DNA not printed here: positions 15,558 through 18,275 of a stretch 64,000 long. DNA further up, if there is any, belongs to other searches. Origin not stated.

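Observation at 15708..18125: Monohaem cytochrome domain fused in one polypeptide to a roughly 650-aa predicted beta-barrel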

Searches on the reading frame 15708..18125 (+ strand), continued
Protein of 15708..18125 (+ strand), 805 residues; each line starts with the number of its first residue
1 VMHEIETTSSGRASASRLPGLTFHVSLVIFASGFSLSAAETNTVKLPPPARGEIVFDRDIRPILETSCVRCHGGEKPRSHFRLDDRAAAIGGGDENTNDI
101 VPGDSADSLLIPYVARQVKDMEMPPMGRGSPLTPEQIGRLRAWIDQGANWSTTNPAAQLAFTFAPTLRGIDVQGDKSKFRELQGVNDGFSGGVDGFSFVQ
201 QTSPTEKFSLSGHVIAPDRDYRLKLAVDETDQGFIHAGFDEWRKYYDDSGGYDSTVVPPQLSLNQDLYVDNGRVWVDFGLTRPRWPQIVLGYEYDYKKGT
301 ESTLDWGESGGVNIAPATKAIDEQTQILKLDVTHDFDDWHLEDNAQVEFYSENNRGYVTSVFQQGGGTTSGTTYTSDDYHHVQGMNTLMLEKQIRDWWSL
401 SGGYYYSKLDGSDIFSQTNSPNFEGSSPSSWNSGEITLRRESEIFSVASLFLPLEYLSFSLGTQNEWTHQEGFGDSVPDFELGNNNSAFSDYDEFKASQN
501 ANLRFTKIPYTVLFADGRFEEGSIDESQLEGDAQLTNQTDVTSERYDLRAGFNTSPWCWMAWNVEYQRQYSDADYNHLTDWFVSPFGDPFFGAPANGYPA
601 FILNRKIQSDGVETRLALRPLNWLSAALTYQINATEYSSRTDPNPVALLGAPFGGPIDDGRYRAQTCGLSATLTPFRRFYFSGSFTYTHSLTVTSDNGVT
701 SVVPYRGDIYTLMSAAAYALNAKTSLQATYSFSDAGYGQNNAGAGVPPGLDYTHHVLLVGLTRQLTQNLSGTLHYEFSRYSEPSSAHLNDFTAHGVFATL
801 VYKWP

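Call 62: predict_structure(alignment_id=A4)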
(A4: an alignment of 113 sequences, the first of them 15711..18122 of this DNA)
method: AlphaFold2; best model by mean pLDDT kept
length: 804 residues; sequences in the alignment: 113
mean_pLDDT: 87.2   pTM: 0.82
mean pLDDT of the five models: 87.2, 87.1, 86.7, 85.8, 85.6
residues with pLDDT >= 90: 526; 70-90: 157; 50-70: 68; < 50: 53
segments of 3 or more residues with pLDDT < 50: 1-41, 361-365, 591-596
pLDDT, mean of each block of 10 residues (from residue 1): 32 34 42 38 82 93 88 82 89 88 95 88 86 97 92 78 98 96 96 97 92 96 95 97 94 86 94 98 94 98 82 90 98 95 98 84 52 90 98 96 98 79 60 90 98 97 98 72 79 98 98 98 91 81 98 97 98 84 57 52 95 98 98 95 60 82 98 97 98 79 91 98 98 89 72 98 98 98 94 98 91
secondary structure, 60 per line:
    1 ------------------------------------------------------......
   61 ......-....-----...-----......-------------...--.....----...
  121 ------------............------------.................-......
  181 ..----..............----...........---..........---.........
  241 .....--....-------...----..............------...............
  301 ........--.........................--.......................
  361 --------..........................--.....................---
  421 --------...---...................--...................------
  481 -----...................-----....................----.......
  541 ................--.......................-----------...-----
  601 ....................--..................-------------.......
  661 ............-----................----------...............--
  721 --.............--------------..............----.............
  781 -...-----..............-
elements in order (helices of 4 or more, strands of 3 or more residues): H55-66 H68-71 H85-90 H109-113 H133-144 E157-173 H175-182 E187-200 E205-215 E219-228 E232-245 E248-251 E259-261 E266-279 E286-308 E311-335 E338-360 E369-394 E397-417 E429-431 E435-453 E456-474 E486-504 E510-529 E534-556 E559-581 E601-620 E623-640 E654-672 E678-693 E704-718 E723-735 E750-763 E768-780 E790-803

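Call 64: fold_search(model_id=the predicted structure, library=pdb)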
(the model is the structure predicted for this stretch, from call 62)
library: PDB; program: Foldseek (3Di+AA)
matches with E <= 10: 804; with E <= 0.001: 254
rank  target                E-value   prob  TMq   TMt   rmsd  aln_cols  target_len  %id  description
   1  6r2q_B                3.6e-15  1.00  0.53  0.65   7.4       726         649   13  Structure of the Mtr complex (released 2020-04-22)
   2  5fp1                  8.0e-10  1.00  0.36  0.40  11.3       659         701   12  Crystal structure of the siderophore receptor PiuA from Acinetobacter baumannii (released 2016-05-11)
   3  1by3                  9.6e-10  1.00  0.40  0.45  10.5       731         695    9  FHUA FROM E. COLI (released 1999-01-13)
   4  4epa                  1.0e-09  1.00  0.39  0.47  10.7       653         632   10  The crystal structure of the ferric yersiniabactin uptake receptor FyuA from Yersinia pestis (released 2012-06-20)
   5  6z8q_A                1.4e-09  1.00  0.39  0.46  10.9       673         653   10  Copper transporter OprC (released 2021-06-09)
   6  6z91_A                1.9e-09  1.00  0.39  0.46  10.8       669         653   10  Copper transporter OprC (released 2021-06-30)
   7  6z8u_A                1.9e-09  1.00  0.38  0.45  10.7       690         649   10  Copper transporter OprC (released 2021-06-09)
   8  6z8r_B                2.0e-09  1.00  0.39  0.46  11.5       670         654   10  Copper transporter OprC (released 2021-06-09)
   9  8s34_A                2.1e-09  1.00  0.35  0.40  14.6       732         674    9  Ferric-mycobactin receptor (FemA) in complex with aeruginic acid (released 2025-02-26)
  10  8p97_A                2.2e-09  1.00  0.36  0.44  10.8       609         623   10  BtuB3G3 bound to cyanocobalamin with disordered EL8 (released 2023-08-16)
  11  9c4o                  2.2e-09  1.00  0.37  0.43  11.7       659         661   11  Cryo-EM structure of PqqU with ligand PQQ (released 2024-06-19)
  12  6i97_B                2.4e-09  1.00  0.37  0.39  12.1       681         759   13  Structure of the ferrioxamine B transporter FoxA from Pseudomonas aeruginosa in complex with ferrioxamine B and a C-te (released 2019-08-28)
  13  6z8r_A                2.5e-09  1.00  0.37  0.43  12.1       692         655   10  Copper transporter OprC (released 2021-06-09)
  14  6z99_A                2.6e-09  1.00  0.38  0.45  10.9       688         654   10  Copper transporter OprC (released 2021-06-30)
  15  6i96                  3.5e-09  1.00  0.35  0.41  10.8       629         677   13  Structure of the ferrioxamine B transporter FoxA from Pseudomonas aeruginosa in complex with ferrioxamine B (released 2019-08-28)
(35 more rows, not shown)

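Call 68: search_protein_families(library=ncbifam, proteins=[P0187, P0195, P0209, P0232, P0269, P0173, P0214, P0252, P0217, P0121], max_evalue=1)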
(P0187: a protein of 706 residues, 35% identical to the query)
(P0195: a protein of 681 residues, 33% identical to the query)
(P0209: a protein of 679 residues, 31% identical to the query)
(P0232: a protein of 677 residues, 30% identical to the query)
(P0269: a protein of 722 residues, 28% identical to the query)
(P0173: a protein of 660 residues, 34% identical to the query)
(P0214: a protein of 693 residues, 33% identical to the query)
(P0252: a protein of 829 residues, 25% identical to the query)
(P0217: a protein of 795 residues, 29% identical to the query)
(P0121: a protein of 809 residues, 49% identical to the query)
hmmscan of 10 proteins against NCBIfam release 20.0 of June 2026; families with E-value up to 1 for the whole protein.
P0187 (706 aa): 2 families
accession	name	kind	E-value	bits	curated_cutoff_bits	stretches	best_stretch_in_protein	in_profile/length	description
NF041027.1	GSU2204_Se_pt_1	equivalog_domain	0.0013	17.6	350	1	444-685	273-452/580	GSU2204 family CXXCH-containing (seleno)protein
NF009049.0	PRK12383.1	equivalog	0.13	11.1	254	1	383-500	138-249/408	phosphopentomutase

P0195 (681 aa): 3 families
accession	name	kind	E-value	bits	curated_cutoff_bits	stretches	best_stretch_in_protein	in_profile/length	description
NF041027.1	GSU2204_Se_pt_1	equivalog_domain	8.7e-08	31.4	350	2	366-608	365-565/580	GSU2204 family CXXCH-containing (seleno)protein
TIGR03016.1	pepcterm_hypo_1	hypoth_equivalog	6.3e-05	22.1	90.85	1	584-680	391-476/477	TIGR03016 family PEP-CTERM system-associated outer membrane protein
TIGR00468.1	pheS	equivalog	0.074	12.3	237.45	1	375-448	25-98/324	phenylalanine--tRNA ligase subunit alpha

P0209 (679 aa): 0 families

P0232 (677 aa): 0 families

P0269 (722 aa): 0 families

P0173 (660 aa): 1 family
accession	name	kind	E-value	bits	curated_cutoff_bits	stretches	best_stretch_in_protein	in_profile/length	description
NF041027.1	GSU2204_Se_pt_1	equivalog_domain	1.2e-07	30.9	350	2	306-348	531-574/580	GSU2204 family CXXCH-containing (seleno)protein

P0214 (693 aa): 0 families

P0252 (829 aa): 1 family
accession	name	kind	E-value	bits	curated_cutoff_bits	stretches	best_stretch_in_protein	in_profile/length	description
NF052339.1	hydrazine_alpha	equivalog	0.04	11.8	800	1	48-85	654-691/804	hydrazine synthase subunit alpha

P0217 (795 aa): 1 family
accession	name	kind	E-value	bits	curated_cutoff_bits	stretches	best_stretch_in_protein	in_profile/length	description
TIGR03806.1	chp_HNE_0200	subfamily_domain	0.0066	15.6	313.3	1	88-140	260-313/314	SO2930 family diheme c-type cytochrome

P0121 (809 aa): 2 families
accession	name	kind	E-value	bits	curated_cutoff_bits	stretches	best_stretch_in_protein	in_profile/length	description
TIGR03806.1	chp_HNE_0200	subfamily_domain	0.0007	18.9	313.3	1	84-139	259-313/314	SO2930 family diheme c-type cytochrome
NF041027.1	GSU2204_Se_pt_1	equivalog_domain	0.06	12.1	350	1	713-787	380-452/580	GSU2204 family CXXCH-containing (seleno)protein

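Call 72: find_homologous_proteins(query=P0195, max_evalue=0.001)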
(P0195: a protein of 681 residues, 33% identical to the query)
Query P0195 (681 aa): 11 proteins with E <= 0.001 among 8000 candidates.
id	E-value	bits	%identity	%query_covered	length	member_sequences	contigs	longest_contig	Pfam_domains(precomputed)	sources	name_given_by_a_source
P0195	0.0e+0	1531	100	100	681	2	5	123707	-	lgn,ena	-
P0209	2.6e-121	424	37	100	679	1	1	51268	-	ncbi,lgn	-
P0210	2.3e-114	402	36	99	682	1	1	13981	-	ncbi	ncbi:hypothetical protein ACFLU6_05860 [Acidobacteriota bacterium]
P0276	3.3e-105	371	34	98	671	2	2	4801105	-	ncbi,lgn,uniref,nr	ncbi:putative Planctomycete cytochrome C [uncultured Desulfatiglans sp.]|uniref:Putative Planctomyce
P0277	2.6e-102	362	34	98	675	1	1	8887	-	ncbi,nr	ncbi:MAG: hypothetical protein K9K64_14060 [Desulfohalobiaceae bacterium]|nr:hypothetical protein [D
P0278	3.0e-102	361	33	99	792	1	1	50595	PF07635.17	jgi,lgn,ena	-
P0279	2.3e-101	359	34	97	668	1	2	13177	-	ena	-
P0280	1.6e-98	349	33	94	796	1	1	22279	PF07635.17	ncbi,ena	-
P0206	1.3e-92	330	32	100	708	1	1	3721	-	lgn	-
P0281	5.9e-81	291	32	95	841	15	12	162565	PF07635.17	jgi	jgi:hypothetical protein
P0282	1.4e-73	267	30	95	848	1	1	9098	PF07635.17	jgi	jgi:hypothetical protein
